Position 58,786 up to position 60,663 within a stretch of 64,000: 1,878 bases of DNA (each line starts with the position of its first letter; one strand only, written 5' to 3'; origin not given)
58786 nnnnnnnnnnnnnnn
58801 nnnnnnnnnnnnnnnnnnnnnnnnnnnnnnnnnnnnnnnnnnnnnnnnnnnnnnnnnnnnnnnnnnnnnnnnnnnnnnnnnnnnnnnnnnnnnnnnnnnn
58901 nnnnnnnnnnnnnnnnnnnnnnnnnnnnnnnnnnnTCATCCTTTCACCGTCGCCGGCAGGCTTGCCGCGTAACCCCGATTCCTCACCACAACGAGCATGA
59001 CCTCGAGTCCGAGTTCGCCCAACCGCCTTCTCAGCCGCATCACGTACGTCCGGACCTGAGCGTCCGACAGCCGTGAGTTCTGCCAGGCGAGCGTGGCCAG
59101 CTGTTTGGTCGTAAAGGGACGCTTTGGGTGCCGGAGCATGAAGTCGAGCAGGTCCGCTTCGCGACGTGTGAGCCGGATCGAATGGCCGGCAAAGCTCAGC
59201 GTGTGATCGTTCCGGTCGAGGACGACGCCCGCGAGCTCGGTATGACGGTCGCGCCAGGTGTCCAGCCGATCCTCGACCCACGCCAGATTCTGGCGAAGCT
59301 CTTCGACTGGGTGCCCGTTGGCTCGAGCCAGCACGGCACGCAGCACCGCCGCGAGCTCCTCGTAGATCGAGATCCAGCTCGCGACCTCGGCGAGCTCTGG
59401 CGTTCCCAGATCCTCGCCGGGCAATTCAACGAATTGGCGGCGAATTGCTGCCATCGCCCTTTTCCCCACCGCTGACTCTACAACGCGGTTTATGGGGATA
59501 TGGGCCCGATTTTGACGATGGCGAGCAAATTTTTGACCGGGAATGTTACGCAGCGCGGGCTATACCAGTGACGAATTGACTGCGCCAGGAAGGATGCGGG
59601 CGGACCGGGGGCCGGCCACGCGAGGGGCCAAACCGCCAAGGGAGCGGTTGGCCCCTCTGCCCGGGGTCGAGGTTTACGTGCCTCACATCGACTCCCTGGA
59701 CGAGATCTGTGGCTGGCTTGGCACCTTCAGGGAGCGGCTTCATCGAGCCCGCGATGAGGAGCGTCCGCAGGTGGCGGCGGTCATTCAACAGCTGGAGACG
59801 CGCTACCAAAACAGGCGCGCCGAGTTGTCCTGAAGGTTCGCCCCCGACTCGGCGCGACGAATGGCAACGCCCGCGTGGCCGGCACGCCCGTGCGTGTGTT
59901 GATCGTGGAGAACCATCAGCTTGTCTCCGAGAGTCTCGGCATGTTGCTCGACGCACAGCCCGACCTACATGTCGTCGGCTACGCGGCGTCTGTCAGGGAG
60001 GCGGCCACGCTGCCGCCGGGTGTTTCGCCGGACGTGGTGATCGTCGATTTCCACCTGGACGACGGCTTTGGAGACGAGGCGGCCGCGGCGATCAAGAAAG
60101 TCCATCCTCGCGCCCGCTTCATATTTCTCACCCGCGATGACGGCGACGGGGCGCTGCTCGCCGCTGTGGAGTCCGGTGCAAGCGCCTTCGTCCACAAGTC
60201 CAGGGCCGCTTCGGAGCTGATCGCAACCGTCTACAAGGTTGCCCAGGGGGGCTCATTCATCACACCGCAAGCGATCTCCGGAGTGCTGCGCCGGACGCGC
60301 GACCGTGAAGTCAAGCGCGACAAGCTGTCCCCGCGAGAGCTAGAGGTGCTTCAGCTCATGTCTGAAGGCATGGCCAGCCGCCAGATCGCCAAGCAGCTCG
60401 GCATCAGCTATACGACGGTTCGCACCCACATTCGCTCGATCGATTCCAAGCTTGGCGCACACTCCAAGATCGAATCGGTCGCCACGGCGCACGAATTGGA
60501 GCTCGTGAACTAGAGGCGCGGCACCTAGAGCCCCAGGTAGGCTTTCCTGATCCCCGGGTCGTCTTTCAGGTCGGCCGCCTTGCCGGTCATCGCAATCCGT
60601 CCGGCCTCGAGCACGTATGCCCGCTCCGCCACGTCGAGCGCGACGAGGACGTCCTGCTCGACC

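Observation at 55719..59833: Four copies of an unrecognised ~60-aa helical-hairpin domain surround the split cheB/cheR genes; one is fused to a wHTH DNA-binding domain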

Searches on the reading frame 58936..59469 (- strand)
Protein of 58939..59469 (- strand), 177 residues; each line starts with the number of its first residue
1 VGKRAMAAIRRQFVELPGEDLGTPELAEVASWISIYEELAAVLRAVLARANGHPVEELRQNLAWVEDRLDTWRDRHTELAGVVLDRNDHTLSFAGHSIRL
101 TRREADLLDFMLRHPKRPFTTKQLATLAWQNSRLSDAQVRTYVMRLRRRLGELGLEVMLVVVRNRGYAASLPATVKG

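Call 3: search_protein_families(library=pfam, max_evalue=1, proteins=[window:58939-59469:-])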
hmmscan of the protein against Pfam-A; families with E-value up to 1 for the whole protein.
seq(177 aa): 1 family
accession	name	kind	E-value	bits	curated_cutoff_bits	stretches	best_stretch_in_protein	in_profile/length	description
PF00486.34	Trans_reg_C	-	5.5e-14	52.4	26.2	1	95-168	1-76/77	Transcriptional regulatory protein, C terminal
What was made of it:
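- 58936..59469 (-): P2 (177 aa). It has an N-terminal hairpin domain (about 59221-59430) and a C-terminal OmpR/PhoB-type wHTH (about 58966-59187). Trans_reg_C 5.5e-14 (call 3).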

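Call 4: search_protein_families(library=ncbifam, max_evalue=1, proteins=[window:58939-59469:-])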
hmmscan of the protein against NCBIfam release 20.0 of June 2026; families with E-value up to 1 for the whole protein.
seq(177 aa): 30 families (the best 25 are shown)
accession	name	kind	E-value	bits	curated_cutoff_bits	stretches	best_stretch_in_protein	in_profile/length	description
TIGR02154.1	PhoB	equivalog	3.1e-12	46.3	296.2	1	73-168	128-224/226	phosphate regulon transcriptional regulator PhoB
NF053854.1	RespRegPhoBBctds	equivalog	3.2e-10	39.7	270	1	72-157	128-214/225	two-component system response regulator PhoB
NF008296.0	PRK11083.1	equivalog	7.1e-09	35.4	273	1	73-159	132-214/228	two-component system response regulator CreB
NF041734.1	resp_reg_RppA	equivalog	9.7e-09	34.9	250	1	56-168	108-226/229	two-component system response regulator RppA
NF007546.0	PRK10161.1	equivalog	2.3e-08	33.9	471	1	77-170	132-226/229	phosphate response regulator transcription factor PhoB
NF040689.1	MtrAB_MtrA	equivalog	5.3e-08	32.5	300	1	73-169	120-218/219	MtrAB system response regulator MtrA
NF012227.0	AdeR_RR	equivalog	1.1e-07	31.6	340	1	77-168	149-235/239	efflux system response regulator transcription factor AdeR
NF045914.1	RespRegNblR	equivalog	2.3e-06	27.4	300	1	75-168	130-224/228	response regulator transcription factor NblR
NF012023.0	PRK15479.1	equivalog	5.5e-06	26.1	337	1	87-168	136-216/224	transcriptional regulator TctD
NF033120.0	vanR_FM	exception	2e-05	24.4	460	1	73-152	131-211/231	vancomycin resistance response regulator transcription factor, VanR-F/VanR-M family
NF008034.0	PRK10766.1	equivalog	2.9e-05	23.7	275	1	70-167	130-224/231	two-component system response regulator TorR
NF007663.1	PRK10336.1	equivalog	4.2e-05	23.4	345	1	80-152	130-203/219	quorum sensing response regulator transcription factor QseB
NF007982.1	PRK10710.1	equivalog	0.00012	21.7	380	1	68-159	124-216/235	envelope stress response regulator BaeR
TIGR01387.1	cztR_silR_copR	subfamily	0.00016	21.4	279.2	1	75-168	123-217/218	heavy metal response regulator transcription factor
NF045944.1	ResRegRpaBCyano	equivalog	0.0002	20.8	330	1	78-168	132-226/229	response regulator transcription factor RpaB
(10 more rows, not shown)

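Call 9: find_homologous_proteins(query=window:58939-59469:-)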
Query seq(177 aa) (177 aa): 563 proteins with E <= 0.001 among 1586 candidates; the best 120 are listed.
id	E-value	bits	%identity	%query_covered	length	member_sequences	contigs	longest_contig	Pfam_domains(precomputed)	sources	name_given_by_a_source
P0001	1.2e-103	362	97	97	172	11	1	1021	PF00486.35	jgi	jgi:DNA-binding response OmpR family regulator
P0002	3.4e-83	295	80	97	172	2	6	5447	PF00486.35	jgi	jgi:DNA-binding response OmpR family regulator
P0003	1.7e-79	283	79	94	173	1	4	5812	PF00486.35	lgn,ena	-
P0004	3.1e-78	279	77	95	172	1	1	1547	PF00486.35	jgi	jgi:DNA-binding response OmpR family regulator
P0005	1.9e-73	264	73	95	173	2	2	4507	PF00486.35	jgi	jgi:DNA-binding response OmpR family regulator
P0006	2.7e-72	260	72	95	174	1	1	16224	PF00486.35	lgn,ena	-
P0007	3.8e-72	259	73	90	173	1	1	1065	PF00486.35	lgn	-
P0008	6.7e-72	259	73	93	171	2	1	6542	PF00486.35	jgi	jgi:DNA-binding response OmpR family regulator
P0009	9.0e-72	258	72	93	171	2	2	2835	PF00486.35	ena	-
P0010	1.1e-71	258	71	94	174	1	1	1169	PF00486.35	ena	-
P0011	1.1e-71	258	70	95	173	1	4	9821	PF00486.35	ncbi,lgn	-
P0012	1.2e-71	258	72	94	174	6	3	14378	PF00486.35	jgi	jgi:DNA-binding response OmpR family regulator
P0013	1.4e-71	258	71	94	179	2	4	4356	PF00486.35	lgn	-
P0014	1.5e-71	258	73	92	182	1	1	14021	PF00486.35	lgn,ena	-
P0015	2.5e-71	257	70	97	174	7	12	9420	PF00486.35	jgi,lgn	jgi:DNA-binding response OmpR family regulator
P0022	5.5e-71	256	73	91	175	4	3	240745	PF00486.35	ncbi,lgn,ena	-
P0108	3.0e-68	247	70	91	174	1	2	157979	PF00486.35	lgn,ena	-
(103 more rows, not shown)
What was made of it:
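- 58936..59469 (-): There are 563 homologues (call 9).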

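Call 13: find_encoding_contigs(protein=P0022, flank=10000, max_places=3)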
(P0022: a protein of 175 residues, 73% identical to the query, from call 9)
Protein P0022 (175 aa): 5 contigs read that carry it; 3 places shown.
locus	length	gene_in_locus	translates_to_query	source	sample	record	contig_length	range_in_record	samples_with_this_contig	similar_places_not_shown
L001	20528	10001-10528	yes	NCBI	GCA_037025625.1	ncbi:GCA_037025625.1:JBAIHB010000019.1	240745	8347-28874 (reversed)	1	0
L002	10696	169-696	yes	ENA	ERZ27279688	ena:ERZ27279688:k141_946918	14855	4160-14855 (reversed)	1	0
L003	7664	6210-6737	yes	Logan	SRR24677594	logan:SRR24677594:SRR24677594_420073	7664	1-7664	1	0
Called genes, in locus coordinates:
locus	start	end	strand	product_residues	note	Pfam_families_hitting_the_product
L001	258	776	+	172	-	-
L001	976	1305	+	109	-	PF03551:PadR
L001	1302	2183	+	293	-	-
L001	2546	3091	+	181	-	PF04542:Sigma70_r2, PF08281:Sigma70_r4_2 (weak), PF04545:Sigma70_r4 (weak)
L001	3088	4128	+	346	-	-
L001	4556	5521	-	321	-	-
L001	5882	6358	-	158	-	PF01047:MarR, PF12802:MarR_2, PF09339:HTH_IclR (weak), PF13463:HTH_27 (weak), PF25213:HVO_A0261_N (weak)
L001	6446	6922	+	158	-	PF07883:Cupin_2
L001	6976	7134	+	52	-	-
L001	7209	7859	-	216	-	PF13468:Glyoxalase_3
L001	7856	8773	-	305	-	PF02558:ApbA, PF08546:ApbA_C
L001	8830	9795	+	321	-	PF00561:Abhydrolase_1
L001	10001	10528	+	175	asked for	PF00486:Trans_reg_C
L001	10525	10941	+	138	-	-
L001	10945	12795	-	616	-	PF03705:CheR_N, PF12860:PAS_7 (faint), PF01739:CheR, PF00989:PAS (faint), PF08448:PAS_4, PF13188:PAS_8 (faint), PF13596:PAS_10 (weak), PF05701:WEMBL (weak)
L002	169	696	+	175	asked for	PF00486:Trans_reg_C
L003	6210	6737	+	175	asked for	PF00486:Trans_reg_C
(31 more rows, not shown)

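Call 14: find_encoding_contigs(protein=P0108, flank=10000, max_places=3)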
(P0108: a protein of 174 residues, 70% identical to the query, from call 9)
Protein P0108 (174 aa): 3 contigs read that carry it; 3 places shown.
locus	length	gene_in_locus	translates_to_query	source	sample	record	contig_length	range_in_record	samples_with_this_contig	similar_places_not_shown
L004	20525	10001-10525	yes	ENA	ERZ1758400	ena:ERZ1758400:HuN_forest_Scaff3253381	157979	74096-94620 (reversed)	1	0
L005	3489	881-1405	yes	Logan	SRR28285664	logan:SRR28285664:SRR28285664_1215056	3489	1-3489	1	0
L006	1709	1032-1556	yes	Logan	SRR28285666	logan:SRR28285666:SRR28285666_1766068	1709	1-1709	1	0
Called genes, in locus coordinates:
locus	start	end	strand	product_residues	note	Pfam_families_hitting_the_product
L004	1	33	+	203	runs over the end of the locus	PF28474:DUF8412, PF13376:OmdA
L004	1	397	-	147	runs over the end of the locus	PF08818:DUF1801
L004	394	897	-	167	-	PF10604:Polyketide_cyc2, PF08327:AHSA1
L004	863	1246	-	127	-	PF12840:HTH_20, PF01022:HTH_5, PF12802:MarR_2 (weak), PF13412:HTH_24 (weak)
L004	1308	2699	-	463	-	PF07690:MFS_1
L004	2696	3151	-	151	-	-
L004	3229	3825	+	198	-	PF00440:TetR_N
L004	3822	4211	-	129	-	PF01842:ACT, PF13291:ACT_4 (faint), PF22190:TTHA0829-like_ACT (faint), PF22468:ACT_9 (faint), PF22629:ACT_AHAS_ss (faint)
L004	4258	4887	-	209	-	PF01810:LysE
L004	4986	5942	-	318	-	PF00140:Sigma70_r1_2, PF04542:Sigma70_r2, PF04539:Sigma70_r3, PF04545:Sigma70_r4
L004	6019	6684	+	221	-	PF02585:PIG-L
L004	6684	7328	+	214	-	PF02585:PIG-L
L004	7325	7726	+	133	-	PF01894:YjbQ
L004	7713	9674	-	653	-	PF01590:GAF, PF13185:GAF_2, PF13492:GAF_3 (weak), PF00512:HisKA, PF02518:HATPase_c, PF00072:Response_reg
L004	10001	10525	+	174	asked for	PF00486:Trans_reg_C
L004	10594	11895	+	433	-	PF00817:IMS, PF11799:IMS_C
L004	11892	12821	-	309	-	PF25856:MPN635_N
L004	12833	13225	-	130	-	-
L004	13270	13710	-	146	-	-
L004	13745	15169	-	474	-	PF07690:MFS_1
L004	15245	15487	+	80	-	-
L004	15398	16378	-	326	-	PF04542:Sigma70_r2, PF08281:Sigma70_r4_2, PF12680:SnoaL_2 (weak)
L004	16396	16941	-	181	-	PF01872:RibD_C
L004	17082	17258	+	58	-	PF01035:DNA_binding_1 (weak)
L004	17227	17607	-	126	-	-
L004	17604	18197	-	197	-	-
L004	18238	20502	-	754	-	PF00931:NB-ARC (weak), PF13424:TPR_12 (faint), PF25872:HTH_77, PF07719:TPR_2 (faint), PF17874:TPR_MalT (faint), PF00196:GerE, PF13384:HTH_23 (weak)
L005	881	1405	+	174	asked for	PF00486:Trans_reg_C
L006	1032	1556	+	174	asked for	PF00486:Trans_reg_C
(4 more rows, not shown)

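Call 21: find_related_loci(query=A1, collection=genome_contigs, flank=8000)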
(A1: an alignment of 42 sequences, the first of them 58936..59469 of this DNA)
Query A1 (177 aa) in genome_contigs; peptide patterns used: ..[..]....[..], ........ (x = any residue, [..] = any of these).
79 stretches matched a pattern; 42 encode a relative of the query (tblastn E <= 1e-3); 40 distinct loci.
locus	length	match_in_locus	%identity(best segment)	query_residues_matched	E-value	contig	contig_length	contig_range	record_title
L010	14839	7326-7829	71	11-177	8e-76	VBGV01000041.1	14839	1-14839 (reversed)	MAG: Chloroflexi bacterium isolate CF_87 14_0927_12_40cm_scaffold_8710, whole genome shotgun sequence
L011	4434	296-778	72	11-170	2e-75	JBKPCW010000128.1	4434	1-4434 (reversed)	MAG: Candidatus Dormiibacterota bacterium isolate GB_EKS_MAG_00041 GB_EKS_000001542957, whole genome shotgun sequence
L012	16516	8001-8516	68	2-172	1e-74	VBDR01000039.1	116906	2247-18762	MAG: Chloroflexi bacterium isolate CF_5 14_1009_02_40cm_scaffold_311, whole genome shotgun sequence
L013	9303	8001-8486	73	13-171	6e-74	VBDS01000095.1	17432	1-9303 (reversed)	MAG: Chloroflexi bacterium isolate CF_6 14_1009_12_40cm_scaffold_3566, whole genome shotgun sequence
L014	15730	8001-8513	68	1-170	5e-74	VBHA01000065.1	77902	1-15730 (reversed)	MAG: Chloroflexi bacterium isolate CF_92 14_1009_09_20cm_scaffold_183, whole genome shotgun sequence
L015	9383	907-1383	70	11-168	3e-73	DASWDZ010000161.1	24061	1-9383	MAG TPA_asm: Candidatus Dormiibacterota bacterium isolate SMAG_U2749 k141_361800, whole genome shotgun sequence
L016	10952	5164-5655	69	6-168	2e-73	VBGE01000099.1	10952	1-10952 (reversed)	MAG: Chloroflexi bacterium isolate CF_70 14_1009_16_20cm_scaffold_2690, whole genome shotgun sequence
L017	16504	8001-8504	70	4-170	3e-73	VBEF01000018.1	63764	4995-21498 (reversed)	MAG: Chloroflexi bacterium isolate CF_19 14_0903_16_30cm_scaffold_61_e:262, whole genome shotgun sequence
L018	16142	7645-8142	67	13-177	6e-73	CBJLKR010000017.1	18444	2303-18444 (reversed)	MAG TPA_asm: uncultured bacterium isolate SRR27822709_concoct_35 genome assembly, contig: ERZ27339097.1206, whole genome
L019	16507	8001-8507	69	1-168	4e-73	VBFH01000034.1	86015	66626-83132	MAG: Chloroflexi bacterium isolate CF_47 14_1009_16_30cm_scaffold_184, whole genome shotgun sequence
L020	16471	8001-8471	73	13-168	3e-72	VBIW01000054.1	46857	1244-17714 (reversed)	MAG: Chloroflexi bacterium isolate CF_140 14_0927_12_20cm_scaffold_264, whole genome shotgun sequence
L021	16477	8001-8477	69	11-168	3e-72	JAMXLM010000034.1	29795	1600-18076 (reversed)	MAG: Candidatus Dormiibacterota bacterium isolate Bin.020_Pasture k127_7761941, whole genome shotgun sequence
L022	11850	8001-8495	68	5-168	4e-72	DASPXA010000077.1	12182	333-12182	MAG TPA_asm: Verrucomicrobiia bacterium isolate SMAG_U11555 k141_161937, whole genome shotgun sequence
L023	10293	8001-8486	69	10-170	5e-72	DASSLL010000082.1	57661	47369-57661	MAG TPA_asm: Candidatus Dormiibacterota bacterium isolate SMAG_U1170 k141_1225861, whole genome shotgun sequence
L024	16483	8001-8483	69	9-168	5e-72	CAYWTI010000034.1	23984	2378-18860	MAG TPA_asm: uncultured Actinomycetes bacterium isolate binchicken_co279_40 genome assembly, contig: k141_8207, whole ge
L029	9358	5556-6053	66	4-168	3e-70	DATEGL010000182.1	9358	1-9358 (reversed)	MAG TPA_asm: Candidatus Dormiibacterota bacterium isolate SMAG_U8784 k141_2149056, whole genome shotgun sequence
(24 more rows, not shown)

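Call 26: predict_structure(alignment_id=A1)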
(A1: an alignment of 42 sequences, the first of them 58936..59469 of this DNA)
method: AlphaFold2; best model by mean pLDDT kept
length: 177 residues; sequences in the alignment: 42
mean_pLDDT: 84.0   pTM: 0.73
mean pLDDT of the five models: 84.0, 78.3, 73.5, 71.6, 59.1
residues with pLDDT >= 90: 72; 70-90: 83; 50-70: 12; < 50: 10
segments of 3 or more residues with pLDDT < 50: 8-10, 174-177
pLDDT, mean of each block of 10 residues (from residue 1): 49 74 88 94 93 85 93 88 90 93 90 88 82 81 92 87 85 51
secondary structure, 60 per line:
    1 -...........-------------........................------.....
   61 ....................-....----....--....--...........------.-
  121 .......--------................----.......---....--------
elements in order: H2-12 H26-49 H56-80 E82-85 E90-93 E96-99 H102-112 H121-127 H136-151 E159-162 E166-169
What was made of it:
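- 58936..59469 (-): AF2 model (call 26).
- On OmpR/PhoB response regulators: The AF2 model shows two helices, not an alpha/beta receiver (call 26).
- Closest known: OmpR/PhoB-family response regulators. Different: The N-terminal module is an 84-residue two-helix hairpin of an undescribed family (calls 3, 26).
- Checked: AlphaFold2 gives a helical hairpin H26-49/H56-80 before the wHTH in P2 (pLDDT 84, call 26).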

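Call 31: fold_search(model_id=the predicted structure, library=pdb)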
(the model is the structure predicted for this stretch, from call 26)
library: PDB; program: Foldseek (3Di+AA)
matches with E <= 10: 481; with E <= 0.001: 55
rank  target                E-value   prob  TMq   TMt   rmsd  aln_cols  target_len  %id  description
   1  9dlu_MODEL_1_A        3.9e-06  1.00  0.46  0.74   1.9        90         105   28  Solution structure of Staphylococcus aureus response regulator ArlR DNA-binding domain (released 2025-09-17)
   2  1gxp_E                6.2e-06  1.00  0.48  0.80   1.8        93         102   30  PhoB effector domain in complex with pho box DNA. (released 2002-04-29)
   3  8hig_A                7.7e-06  1.00  0.46  0.80   2.2        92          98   32  Co-crystal structure of C-terminal DNA binding domain of Saccharopolyspora erythraea GlnR in complex with its cognate  (released 2023-11-22)
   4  1gxq                  9.7e-06  1.00  0.47  0.77   1.7        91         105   31  Crystal structure of the PhoB effector domain (released 2002-04-29)
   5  1gxp_A                1.0e-05  1.00  0.48  0.79   1.8        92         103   30  PhoB effector domain in complex with pho box DNA. (released 2002-04-29)
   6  8hml_B                1.0e-05  1.00  0.48  0.85   2.0        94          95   31  Co-crystal structure of the C terminal DNA binding domain of Saccharopolyspora erythraea GlnR in complex with its cons (released 2023-06-07)
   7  8hml_A                1.2e-05  1.00  0.46  0.80   2.1        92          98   32  Co-crystal structure of the C terminal DNA binding domain of Saccharopolyspora erythraea GlnR in complex with its cons (released 2023-06-07)
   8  1qqi                  1.3e-05  1.00  0.49  0.80   1.8        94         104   30  SOLUTION STRUCTURE OF THE DNA-BINDING AND TRANSACTIVATION DOMAIN OF PHOB FROM ESCHERICHIA COLI (released 2000-06-07)
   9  5x5l_E                1.9e-05  1.00  0.45  0.77   2.2        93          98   29  Crystal structure of response regulator AdeR DNA binding domain in complex with an intercistronic region (released 2017-08-30)
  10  1gxp_B                2.0e-05  1.00  0.48  0.81   1.7        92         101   30  PhoB effector domain in complex with pho box DNA. (released 2002-04-29)
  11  6is4                  2.0e-05  1.00  0.44  0.76   4.5        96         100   25  Crystal Structure of Staphylococcus aureus response regulator ArlR DNA binding domain (released 2019-10-30)
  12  5ju7                  2.2e-05  1.00  0.48  0.77   2.1        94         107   23  DNA BINDING DOMAIN OF E.COLI CADC (released 2017-04-26)
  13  5x5l_H                3.0e-05  1.00  0.46  0.81   2.2        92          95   28  Crystal structure of response regulator AdeR DNA binding domain in complex with an intercistronic region (released 2017-08-30)
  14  5x5l_A                3.0e-05  1.00  0.46  0.82   2.3        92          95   29  Crystal structure of response regulator AdeR DNA binding domain in complex with an intercistronic region (released 2017-08-30)
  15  5dcm_B                3.6e-05  1.00  0.46  0.80   1.6        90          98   26  Structure of a lantibiotic response regulator: C-terminal domain of the nisin resistance regulator NsrR (released 2016-07-06)
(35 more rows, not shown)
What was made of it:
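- On OmpR/PhoB response regulators: Foldseek top hits are ArlR, PhoB and GlnR DNA-binding domains at about E 1e-5 (call 31).
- P2 (calls 3, 26, 31).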

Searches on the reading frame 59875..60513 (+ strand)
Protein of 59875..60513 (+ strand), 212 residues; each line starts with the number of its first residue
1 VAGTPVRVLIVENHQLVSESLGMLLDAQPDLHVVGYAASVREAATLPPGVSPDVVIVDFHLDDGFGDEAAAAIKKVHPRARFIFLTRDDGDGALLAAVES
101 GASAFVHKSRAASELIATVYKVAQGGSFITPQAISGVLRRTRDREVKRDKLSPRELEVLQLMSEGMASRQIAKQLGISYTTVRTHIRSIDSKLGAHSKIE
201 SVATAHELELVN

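Call 3: search_protein_families(library=pfam, max_evalue=1, proteins=[window:59875-60513:+])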
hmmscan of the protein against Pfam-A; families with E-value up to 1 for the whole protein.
window:59875-60513:+ (212 aa): 28 families (the best 25 are shown)
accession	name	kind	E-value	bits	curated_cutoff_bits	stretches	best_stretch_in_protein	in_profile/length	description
PF00196.25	GerE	-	1.3e-18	66.8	23.5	1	150-203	2-55/57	Bacterial regulatory proteins, luxR family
PF00072.30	Response_reg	-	2.2e-14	54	30.2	1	8-119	1-110/111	Response regulator receiver domain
PF08281.18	Sigma70_r4_2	-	3.1e-07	30.4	25.7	1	150-187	10-48/54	Sigma-70, region 4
PF13551.12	HTH_29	-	4.6e-07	30.3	28.1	1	157-189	3-36/64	Winged helix-turn helix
PF13384.12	HTH_23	-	8.9e-06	25.8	24.6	1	155-184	7-36/50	Homeodomain-like domain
PF04967.18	HTH_10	-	2.9e-05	24.2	23.1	1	168-193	26-51/53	HTH DNA binding domain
PF02796.21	HTH_7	-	3.9e-05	24.1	23.8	1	155-182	11-38/45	Helix-turn-helix domain of resolvase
PF13518.12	HTH_28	-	6.8e-05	23.3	25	1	156-187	3-34/52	Helix-turn-helix domain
PF08279.18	HTH_11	-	0.00021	21.5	25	1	159-202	6-49/55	HTH domain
PF04545.22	Sigma70_r4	-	0.00047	20.1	24.1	1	149-187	3-42/50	Sigma-70, region 4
PF09862.15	DUF2089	-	0.0012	18.9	33.4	1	169-194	20-45/47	Domain of unknown function (DUF2089)-HTH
PF14493.12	HTH_40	-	0.0021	18.7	27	1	157-202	4-48/89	Helix-turn-helix domain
PF13412.12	HTH_24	-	0.004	17.1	21.9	1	164-187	14-39/48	Winged helix-turn-helix DNA-binding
PF01022.26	HTH_5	-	0.013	15.8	22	1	153-187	2-37/47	Bacterial regulatory protein, arsR family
PF13936.12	HTH_38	-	0.013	15.6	27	1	157-187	12-42/44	Helix-turn-helix domain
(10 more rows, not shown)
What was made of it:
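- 59875..60513 (+): NarL/LuxR-type response regulator (REC + GerE), downstream of P3. Pfam (call 3).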
